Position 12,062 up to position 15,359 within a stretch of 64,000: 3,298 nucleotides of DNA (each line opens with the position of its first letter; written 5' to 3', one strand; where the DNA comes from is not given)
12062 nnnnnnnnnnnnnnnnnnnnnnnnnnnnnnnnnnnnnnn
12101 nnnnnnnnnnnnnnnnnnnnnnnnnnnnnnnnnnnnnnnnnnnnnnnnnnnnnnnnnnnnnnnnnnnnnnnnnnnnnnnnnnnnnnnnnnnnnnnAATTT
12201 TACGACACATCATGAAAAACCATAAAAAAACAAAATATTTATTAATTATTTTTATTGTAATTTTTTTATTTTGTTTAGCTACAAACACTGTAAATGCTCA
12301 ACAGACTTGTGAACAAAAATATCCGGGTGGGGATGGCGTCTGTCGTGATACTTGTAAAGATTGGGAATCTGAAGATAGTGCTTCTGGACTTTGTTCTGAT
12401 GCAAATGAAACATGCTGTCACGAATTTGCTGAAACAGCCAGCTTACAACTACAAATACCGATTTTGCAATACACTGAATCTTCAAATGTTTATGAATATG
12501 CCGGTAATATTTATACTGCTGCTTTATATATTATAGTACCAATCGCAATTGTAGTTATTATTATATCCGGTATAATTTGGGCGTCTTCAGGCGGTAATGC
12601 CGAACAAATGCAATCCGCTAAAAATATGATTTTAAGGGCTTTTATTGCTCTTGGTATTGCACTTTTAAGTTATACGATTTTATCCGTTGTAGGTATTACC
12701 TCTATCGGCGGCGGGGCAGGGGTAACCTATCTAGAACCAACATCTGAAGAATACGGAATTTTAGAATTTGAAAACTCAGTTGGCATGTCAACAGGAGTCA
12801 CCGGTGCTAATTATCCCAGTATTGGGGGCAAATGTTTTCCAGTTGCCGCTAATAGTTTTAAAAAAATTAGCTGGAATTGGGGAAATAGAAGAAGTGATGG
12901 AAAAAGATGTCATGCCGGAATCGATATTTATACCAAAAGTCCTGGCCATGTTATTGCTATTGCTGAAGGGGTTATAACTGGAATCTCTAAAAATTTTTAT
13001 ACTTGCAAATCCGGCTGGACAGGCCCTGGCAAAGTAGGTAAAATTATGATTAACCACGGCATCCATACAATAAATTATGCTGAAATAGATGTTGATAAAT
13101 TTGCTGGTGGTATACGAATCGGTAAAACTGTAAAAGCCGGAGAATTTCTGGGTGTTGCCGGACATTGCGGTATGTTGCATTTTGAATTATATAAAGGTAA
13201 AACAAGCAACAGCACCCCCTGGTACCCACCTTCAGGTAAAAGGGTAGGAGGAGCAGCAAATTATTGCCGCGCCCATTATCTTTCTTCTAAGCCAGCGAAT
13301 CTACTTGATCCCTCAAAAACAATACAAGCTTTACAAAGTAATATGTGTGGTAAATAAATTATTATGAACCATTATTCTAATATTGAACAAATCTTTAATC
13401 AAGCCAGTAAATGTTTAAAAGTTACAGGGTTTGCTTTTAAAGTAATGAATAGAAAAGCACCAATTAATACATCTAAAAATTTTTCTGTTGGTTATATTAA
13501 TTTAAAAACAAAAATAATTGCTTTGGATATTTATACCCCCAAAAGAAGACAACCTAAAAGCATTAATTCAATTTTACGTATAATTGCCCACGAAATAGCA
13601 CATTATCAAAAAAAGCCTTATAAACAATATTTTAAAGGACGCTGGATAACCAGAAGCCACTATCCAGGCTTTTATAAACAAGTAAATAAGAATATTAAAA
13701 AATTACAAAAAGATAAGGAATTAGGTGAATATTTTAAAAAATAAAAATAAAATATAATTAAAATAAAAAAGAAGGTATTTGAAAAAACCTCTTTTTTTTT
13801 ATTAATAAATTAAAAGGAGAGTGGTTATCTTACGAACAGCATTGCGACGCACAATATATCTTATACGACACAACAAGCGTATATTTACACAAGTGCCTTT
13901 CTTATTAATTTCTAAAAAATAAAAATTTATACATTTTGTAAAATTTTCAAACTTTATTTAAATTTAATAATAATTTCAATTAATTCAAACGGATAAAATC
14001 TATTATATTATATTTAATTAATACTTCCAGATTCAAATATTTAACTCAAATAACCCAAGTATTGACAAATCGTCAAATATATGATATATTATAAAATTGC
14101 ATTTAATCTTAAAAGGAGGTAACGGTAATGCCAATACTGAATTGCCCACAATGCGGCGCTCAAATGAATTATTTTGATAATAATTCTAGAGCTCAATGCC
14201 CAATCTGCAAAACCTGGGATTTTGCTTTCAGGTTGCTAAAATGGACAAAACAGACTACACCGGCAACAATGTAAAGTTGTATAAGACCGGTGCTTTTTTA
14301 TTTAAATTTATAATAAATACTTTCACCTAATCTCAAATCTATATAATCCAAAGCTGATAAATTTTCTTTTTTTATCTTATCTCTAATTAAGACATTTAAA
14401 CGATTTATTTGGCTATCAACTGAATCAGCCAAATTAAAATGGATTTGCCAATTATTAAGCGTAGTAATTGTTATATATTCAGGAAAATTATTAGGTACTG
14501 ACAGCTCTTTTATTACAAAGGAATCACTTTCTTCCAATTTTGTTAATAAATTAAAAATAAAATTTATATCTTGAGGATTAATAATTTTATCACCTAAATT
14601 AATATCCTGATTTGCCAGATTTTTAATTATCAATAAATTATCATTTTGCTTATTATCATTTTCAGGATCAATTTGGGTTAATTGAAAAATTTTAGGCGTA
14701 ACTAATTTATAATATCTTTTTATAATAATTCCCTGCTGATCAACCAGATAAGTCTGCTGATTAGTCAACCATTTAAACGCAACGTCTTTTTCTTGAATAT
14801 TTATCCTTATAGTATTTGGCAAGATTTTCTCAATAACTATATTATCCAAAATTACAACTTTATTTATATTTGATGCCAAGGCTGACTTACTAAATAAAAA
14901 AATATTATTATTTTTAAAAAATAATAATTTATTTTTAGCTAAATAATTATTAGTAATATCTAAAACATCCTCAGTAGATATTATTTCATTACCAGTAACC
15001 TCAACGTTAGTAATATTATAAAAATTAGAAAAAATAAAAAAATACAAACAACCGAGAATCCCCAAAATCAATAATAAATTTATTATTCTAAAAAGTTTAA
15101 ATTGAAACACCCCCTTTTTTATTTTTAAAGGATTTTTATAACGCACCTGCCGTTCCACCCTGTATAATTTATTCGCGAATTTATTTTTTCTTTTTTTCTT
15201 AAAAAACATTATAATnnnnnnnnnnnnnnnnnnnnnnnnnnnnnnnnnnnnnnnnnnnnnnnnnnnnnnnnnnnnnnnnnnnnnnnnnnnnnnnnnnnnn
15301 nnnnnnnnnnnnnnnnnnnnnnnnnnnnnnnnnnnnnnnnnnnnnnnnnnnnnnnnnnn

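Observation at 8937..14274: Tandem array of pilin-module/peptidoglycan-hydrolase fusions: three paralogs share a VirB2/TrbC-like N-terminal module but carry NlpC/P60, 3D and M23 domains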

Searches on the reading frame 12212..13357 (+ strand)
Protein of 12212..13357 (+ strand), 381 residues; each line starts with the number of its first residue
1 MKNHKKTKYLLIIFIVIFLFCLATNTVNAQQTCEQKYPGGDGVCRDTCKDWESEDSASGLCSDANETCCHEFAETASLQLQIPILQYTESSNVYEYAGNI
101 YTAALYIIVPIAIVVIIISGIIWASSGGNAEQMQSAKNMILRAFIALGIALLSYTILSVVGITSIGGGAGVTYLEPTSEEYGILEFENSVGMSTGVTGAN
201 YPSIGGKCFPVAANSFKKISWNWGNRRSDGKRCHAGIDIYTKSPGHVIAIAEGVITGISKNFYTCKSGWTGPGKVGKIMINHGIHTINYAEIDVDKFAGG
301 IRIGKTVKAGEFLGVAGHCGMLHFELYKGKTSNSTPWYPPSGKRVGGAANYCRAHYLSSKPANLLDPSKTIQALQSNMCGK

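Call 4: search_protein_families(library=pfam, proteins=[window:12212-13357:+], max_evalue=1)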
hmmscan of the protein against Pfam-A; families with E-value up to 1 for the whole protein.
window:12212-13357:+ (381 aa): 8 families
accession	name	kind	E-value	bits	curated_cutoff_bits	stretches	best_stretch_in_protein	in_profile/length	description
PF18895.5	T4SS_pilin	-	1.1e-07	32.2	26.6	1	92-160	4-71/71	Type IV secretion system pilin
PF01551.29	Peptidase_M23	-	9.8e-06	26.1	28.7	1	233-331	2-92/96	Peptidase family M23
PF19607.4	DUF6112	-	0.0049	17.1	25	1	100-153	19-71/88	Family of unknown function (DUF6112)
PF12420.13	DUF3671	-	0.021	14.8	34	1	4-123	154-207/223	Fam-L, Fam-M like protein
PF04956.18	TrbC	-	0.17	12.6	27.9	0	91-153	35-91/98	TrbC/VIRB2 pilin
PF05545.16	FixQ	-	0.35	11.3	29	1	105-142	10-47/49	Cbb3-type cytochrome oxidase component FixQ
PF19658.4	DUF6161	-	0.54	10.1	27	0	77-163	74-157/216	Family of unknown function (DUF6161)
PF17343.7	DUF5373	-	0.89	9.8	28.7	1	100-155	83-138/182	Family of unknown function (DUF5373)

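Call 5: search_protein_families(library=ncbifam, proteins=[window:12212-13357:+], max_evalue=1)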
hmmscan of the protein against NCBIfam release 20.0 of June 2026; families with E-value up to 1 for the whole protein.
window:12212-13357:+ (381 aa): 4 families
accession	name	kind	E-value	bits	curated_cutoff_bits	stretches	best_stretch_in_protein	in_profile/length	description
NF045849.1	ICE_MMCAP2_0565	equivalog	0.00014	21.5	40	1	96-160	12-76/80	Mbov_0395 family pilin-like conjugal transfer protein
NF002780.0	PRK02898.1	equivalog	0.13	12.2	84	1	6-52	3-49/104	energy-coupling factor ABC transporter substrate-binding protein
NF052530.1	Heli_ShapePgp3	exception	0.26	10.3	300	1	231-321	164-241/270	peptidoglycan metallopeptidase Pgp3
NF006283.1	PRK08455.1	equivalog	0.45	10.1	187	0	103-136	18-52/182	flagellar basal body-associated protein FliL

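Call 76: search_solved_structures(query=A7, max_evalue=1, show_alignments=2)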
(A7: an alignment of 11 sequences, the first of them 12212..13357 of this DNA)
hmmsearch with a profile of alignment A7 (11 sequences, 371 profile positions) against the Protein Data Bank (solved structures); distinct sequences matched with E-value up to 1: 18.
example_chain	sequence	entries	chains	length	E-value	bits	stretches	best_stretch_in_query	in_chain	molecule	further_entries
5j1l_A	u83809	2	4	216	0.00033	23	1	207-316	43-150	ToxR-activated gene (TagE)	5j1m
6jn7_A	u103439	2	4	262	0.004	19.4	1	180-311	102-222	Peptidase M23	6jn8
6jmz_A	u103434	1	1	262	0.0041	19.4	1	180-311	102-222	Peptidase M23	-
6jn1_A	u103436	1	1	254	0.0041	19.4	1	180-311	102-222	Peptidase M23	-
6jmx_A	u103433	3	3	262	0.0041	19.4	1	180-311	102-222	Peptidase M23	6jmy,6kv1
6jn0_A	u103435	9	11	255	0.0042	19.4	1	180-311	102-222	Peptidase M23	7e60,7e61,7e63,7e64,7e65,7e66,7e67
5kvp_A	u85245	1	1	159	0.0062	18.8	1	222-317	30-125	Zoocin A endopeptidase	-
3nyy_A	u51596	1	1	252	0.013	17.8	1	209-309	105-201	Putative glycyl-glycine endopeptidase lytM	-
4rny_A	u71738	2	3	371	0.024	16.8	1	207-325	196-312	Conserved hypothetical secreted protein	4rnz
5gt1_A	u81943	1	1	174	0.035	16.3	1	224-309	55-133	Choline binding protein A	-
9gy1_A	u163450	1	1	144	0.056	15.7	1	223-318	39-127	Peptidase, M23 family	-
7on6_A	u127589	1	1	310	0.06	15.6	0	231-261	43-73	SAKe6AE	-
4qp5_A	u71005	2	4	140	0.16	14.2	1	225-311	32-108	Lysostaphin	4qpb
6ue4_A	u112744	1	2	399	0.23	13.6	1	207-317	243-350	ShyA endopeptidase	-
6u2a_A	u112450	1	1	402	0.24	13.6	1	207-317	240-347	ShyA endopeptidase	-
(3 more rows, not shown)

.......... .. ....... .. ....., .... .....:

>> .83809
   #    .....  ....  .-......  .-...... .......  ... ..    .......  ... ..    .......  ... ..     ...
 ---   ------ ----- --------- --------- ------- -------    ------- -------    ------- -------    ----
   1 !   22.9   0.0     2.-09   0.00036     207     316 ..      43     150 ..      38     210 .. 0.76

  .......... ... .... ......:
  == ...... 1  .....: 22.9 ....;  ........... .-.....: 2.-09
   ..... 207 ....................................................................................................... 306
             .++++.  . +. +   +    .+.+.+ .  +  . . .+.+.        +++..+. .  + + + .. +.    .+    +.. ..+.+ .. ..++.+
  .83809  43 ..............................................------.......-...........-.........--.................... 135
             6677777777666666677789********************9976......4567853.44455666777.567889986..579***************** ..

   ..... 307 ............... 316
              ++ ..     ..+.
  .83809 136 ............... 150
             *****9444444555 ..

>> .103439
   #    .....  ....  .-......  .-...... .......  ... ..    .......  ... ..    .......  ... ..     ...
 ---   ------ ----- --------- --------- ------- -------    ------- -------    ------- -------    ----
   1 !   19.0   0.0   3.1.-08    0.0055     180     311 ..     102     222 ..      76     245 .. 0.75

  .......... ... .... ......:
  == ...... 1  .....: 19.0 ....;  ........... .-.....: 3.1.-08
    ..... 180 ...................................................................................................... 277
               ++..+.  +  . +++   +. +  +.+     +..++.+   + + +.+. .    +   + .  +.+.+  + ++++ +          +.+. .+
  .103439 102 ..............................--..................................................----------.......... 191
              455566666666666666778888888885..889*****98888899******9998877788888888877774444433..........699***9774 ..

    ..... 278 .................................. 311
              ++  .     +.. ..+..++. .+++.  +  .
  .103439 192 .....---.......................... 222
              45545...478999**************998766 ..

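Call 82: predict_structure(alignment_id=A7)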
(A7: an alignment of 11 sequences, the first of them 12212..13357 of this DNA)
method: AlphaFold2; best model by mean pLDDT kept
length: 381 residues; sequences in the alignment: 11
mean_pLDDT: 72.9   pTM: 0.50
mean pLDDT of the five models: 72.9, 71.7, 70.7, 70.4, 69.6
residues with pLDDT >= 90: 43; 70-90: 230; 50-70: 44; < 50: 64
segments of 3 or more residues with pLDDT < 50: 1-4, 74-83, 85-87, 163-205
pLDDT, mean of each block of 10 residues (from residue 1): 59 76 55 80 86 80 86 51 48 60 74 84 82 81 80 66 37 31 26 26 56 84 82 90 88 86 83 92 89 88 82 90 91 82 81 83 83 73 42
secondary structure, 60 per line:
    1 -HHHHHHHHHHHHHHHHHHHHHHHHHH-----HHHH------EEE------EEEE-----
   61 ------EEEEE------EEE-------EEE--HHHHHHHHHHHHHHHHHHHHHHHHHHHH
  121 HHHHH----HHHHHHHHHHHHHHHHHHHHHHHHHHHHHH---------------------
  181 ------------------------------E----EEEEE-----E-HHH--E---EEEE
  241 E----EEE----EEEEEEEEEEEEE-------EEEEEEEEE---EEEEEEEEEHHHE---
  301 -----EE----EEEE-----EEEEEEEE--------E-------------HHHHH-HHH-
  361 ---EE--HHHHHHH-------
elements in order: H2-27 H33-36 E43-45 E52-55 E67-71 E78-80 E88-90 H93-125 H130-159 E216-220 E237-241 E246-248 E253-265 E273-281 E285-293 E312-315 E321-328 H351-355 H368-374

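Call 84: fold_search(model_id=the predicted structure, library=pdb)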
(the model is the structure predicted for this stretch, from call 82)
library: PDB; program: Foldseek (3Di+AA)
matches with E <= 10: 211; with E <= 0.001: 21
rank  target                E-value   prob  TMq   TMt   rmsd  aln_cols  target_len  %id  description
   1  4qpb_B                9.9e-06  1.00  0.24  0.60   5.2       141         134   25  Catalytic domain of the antimicrobial peptidase lysostaphin from Staphylococcus simulans crystallized in the absence o (released 2014-07-09)
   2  9k2v_A                1.3e-05  1.00  0.23  0.11  21.7       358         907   12  Cyanophage A4 pre-ejectosome (released 2025-04-09)
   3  4rny_A                1.5e-05  1.00  0.23  0.24  11.7       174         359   21  Structure of Helicobacter pylori Csd3 from the orthorhombic crystal (released 2015-03-11)
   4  4qpb_A                2.1e-05  1.00  0.24  0.60   4.7       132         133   25  Catalytic domain of the antimicrobial peptidase lysostaphin from Staphylococcus simulans crystallized in the absence o (released 2014-07-09)
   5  2b13_A                3.6e-05  1.00  0.22  0.61   7.2       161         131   15  Truncated S. aureus LytM, P41 crystal form (released 2006-01-10)
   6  7qrl_A                3.9e-05  1.00  0.25  0.58   5.1       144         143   19  LytM domain of DipM, a coordinator of a complex net of autolysins in Caulobacter crescentus (released 2023-06-21)
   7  8s3m_A                4.1e-05  1.00  0.22  0.24   7.4       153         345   23  LysTt72, a lytic endopeptidase from Thermus thermophilus MAT72 phage vB_Tt72 (released 2025-03-05)
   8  6smk_E                5.4e-05  1.00  0.21  0.54   7.9       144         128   19  Crystal structure of catalytic domain A109H mutant of prophage-encoded M23 protein EnpA from Enterococcus faecalis. (released 2020-09-09)
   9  5gt1                  6.8e-05  1.00  0.24  0.55   8.8       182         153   15  crystal structure of cbpa from L. salivarius REN (released 2017-07-19)
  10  8tzl_E                1.3e-04  1.00  0.24  0.26  21.5       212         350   16  Cryo-EM structure of Vibrio cholerae FtsE/FtsX/EnvC complex, full-length (released 2023-12-20)
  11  4bh5_A                1.4e-04  1.00  0.24  0.63   6.4       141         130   20  LytM domain of EnvC, an activator of cell wall amidases in Escherichia coli (released 2013-07-03)
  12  4rnz                  1.5e-04  1.00  0.21  0.22   8.2       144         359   21  Structure of Helicobacter pylori Csd3 from the hexagonal crystal (released 2015-03-11)
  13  8c0j_B                1.6e-04  1.00  0.25  0.64   6.0       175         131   14  Structure of AmiB enzymatic domain bound to the EnvC LytM domain (released 2023-06-14)
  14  2b0p_A                2.2e-04  1.00  0.22  0.60   6.3       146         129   16  truncated S. aureus LytM, P212121 crystal form (released 2006-01-10)
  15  3slu_B                2.4e-04  1.00  0.21  0.23  13.0       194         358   21  Crystal structure of NMB0315 (released 2012-02-01)
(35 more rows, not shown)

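Call 98: search_protein_families(library=phrogs, proteins=[window:12212-13357:+], max_evalue=0.01)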
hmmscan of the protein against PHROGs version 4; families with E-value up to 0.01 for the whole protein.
window:12212-13357:+ (381 aa): 3 families
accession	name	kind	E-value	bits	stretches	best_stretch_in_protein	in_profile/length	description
phrog_14988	-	other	1.6e-07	32.3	1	223-340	20-141/272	peptidase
phrog_7767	-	other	0.00019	22.2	1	218-336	5-117/194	metallo-endopeptidase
phrog_6700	-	lysis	0.00054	17.9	1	226-330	2618-2715/2898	endolysin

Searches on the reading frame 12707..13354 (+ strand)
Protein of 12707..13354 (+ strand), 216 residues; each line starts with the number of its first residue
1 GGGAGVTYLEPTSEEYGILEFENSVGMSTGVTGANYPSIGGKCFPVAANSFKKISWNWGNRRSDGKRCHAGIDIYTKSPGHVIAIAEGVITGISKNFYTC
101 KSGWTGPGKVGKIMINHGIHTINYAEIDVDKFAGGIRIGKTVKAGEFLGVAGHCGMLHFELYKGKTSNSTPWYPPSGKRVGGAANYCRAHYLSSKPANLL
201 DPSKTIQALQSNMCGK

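Call 34: search_solved_structures(query=window:12707-13354:+, max_evalue=10, show_alignments=3)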
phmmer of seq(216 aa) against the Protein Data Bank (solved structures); distinct sequences matched with E-value up to 10: 1.
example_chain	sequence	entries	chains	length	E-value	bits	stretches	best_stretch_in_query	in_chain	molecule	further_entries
4rny_A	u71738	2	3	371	0.13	15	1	67-172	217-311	Conserved hypothetical secreted protein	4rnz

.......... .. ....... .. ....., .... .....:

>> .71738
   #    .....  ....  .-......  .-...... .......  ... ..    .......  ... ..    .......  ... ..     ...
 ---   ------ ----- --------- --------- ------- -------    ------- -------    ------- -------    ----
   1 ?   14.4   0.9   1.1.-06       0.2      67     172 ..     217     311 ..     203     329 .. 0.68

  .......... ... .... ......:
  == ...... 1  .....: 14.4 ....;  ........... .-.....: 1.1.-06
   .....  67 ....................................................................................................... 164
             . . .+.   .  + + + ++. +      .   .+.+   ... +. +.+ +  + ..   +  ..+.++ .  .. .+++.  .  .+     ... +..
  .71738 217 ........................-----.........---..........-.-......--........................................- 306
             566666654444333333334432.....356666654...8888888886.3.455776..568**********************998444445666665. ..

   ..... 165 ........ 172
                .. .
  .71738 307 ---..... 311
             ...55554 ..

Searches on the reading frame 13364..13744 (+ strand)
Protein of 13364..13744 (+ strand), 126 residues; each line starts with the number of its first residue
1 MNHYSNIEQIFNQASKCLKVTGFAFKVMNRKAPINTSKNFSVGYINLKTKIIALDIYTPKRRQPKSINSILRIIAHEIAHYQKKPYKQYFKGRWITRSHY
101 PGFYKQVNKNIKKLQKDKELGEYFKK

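Call 4: search_protein_families(library=pfam, proteins=[window:13364-13744:+], max_evalue=1)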
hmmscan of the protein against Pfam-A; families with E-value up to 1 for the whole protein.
window:13364-13744:+ (126 aa): 1 family
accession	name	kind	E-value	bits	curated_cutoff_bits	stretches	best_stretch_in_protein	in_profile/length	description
PF06413.17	Neugrin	-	0.23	11.6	24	1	6-66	57-96/218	Neugrin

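Call 5: search_protein_families(library=ncbifam, proteins=[window:13364-13744:+], max_evalue=1)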
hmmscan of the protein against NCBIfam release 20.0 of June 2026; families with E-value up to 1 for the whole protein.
window:13364-13744:+ (126 aa): 0 families

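Call 78: search_solved_structures(query=A8, max_evalue=10, show_alignments=2)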
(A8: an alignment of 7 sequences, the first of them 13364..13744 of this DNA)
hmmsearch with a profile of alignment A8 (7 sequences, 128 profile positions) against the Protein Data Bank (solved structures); distinct sequences matched with E-value up to 10: 0.

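Call 79: search_protein_families(library=pfam, alignment_id=A8, max_evalue=10)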
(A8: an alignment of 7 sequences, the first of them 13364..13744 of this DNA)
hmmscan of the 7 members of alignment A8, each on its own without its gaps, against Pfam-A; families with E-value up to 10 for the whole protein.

A. member 1, window:13364-13744:+ (126 aa): 1 family
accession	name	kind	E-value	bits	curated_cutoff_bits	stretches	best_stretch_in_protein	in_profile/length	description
PF06413.17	Neugrin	-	0.23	11.6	24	1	6-66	57-96/218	Neugrin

B. families by the number of members that match (of 7 scanned): 3 families
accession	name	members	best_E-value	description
PF15890.11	Peptidase_Mx1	2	0.028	Putative zinc-binding metallo-peptidase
PF12242.14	Eno-Rase_NADH_b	1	0.21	NAD(P)H binding domain of trans-2-enoyl-CoA reductase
PF06413.17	Neugrin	1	0.23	Neugrin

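Call 98: search_protein_families(library=phrogs, proteins=[window:13364-13744:+], max_evalue=0.01)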
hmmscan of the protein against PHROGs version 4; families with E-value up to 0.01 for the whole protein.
window:13364-13744:+ (126 aa): 0 families

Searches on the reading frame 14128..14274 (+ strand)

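Call 98: search_protein_families(library=phrogs, proteins=[window:14128-14274:+], max_evalue=0.01)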
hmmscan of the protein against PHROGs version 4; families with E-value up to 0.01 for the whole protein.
window:14128-14274:+ (48 aa): 2 families
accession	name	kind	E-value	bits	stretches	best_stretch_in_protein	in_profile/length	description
phrog_4875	-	unknown function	0.0028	18.8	1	4-29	13-38/77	-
phrog_21735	-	unknown function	0.0096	16.9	1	3-37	3-36/61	-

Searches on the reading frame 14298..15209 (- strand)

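Call 21: search_protein_families(library=pfam, proteins=[window:14298-15209:-], max_evalue=0.001)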
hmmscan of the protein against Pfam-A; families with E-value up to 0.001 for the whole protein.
window:14298-15209:- (303 aa): 2 families
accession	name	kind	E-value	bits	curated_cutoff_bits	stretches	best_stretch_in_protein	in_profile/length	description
PF08478.15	POTRA_1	-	3.2e-09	37.4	23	1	65-140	2-68/69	POTRA domain, FtsQ-type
PF03799.20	FtsQ_DivIB_C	-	0.00023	22.4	21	1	147-293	3-114/114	Cell division protein FtsQ/DivIB, C-terminal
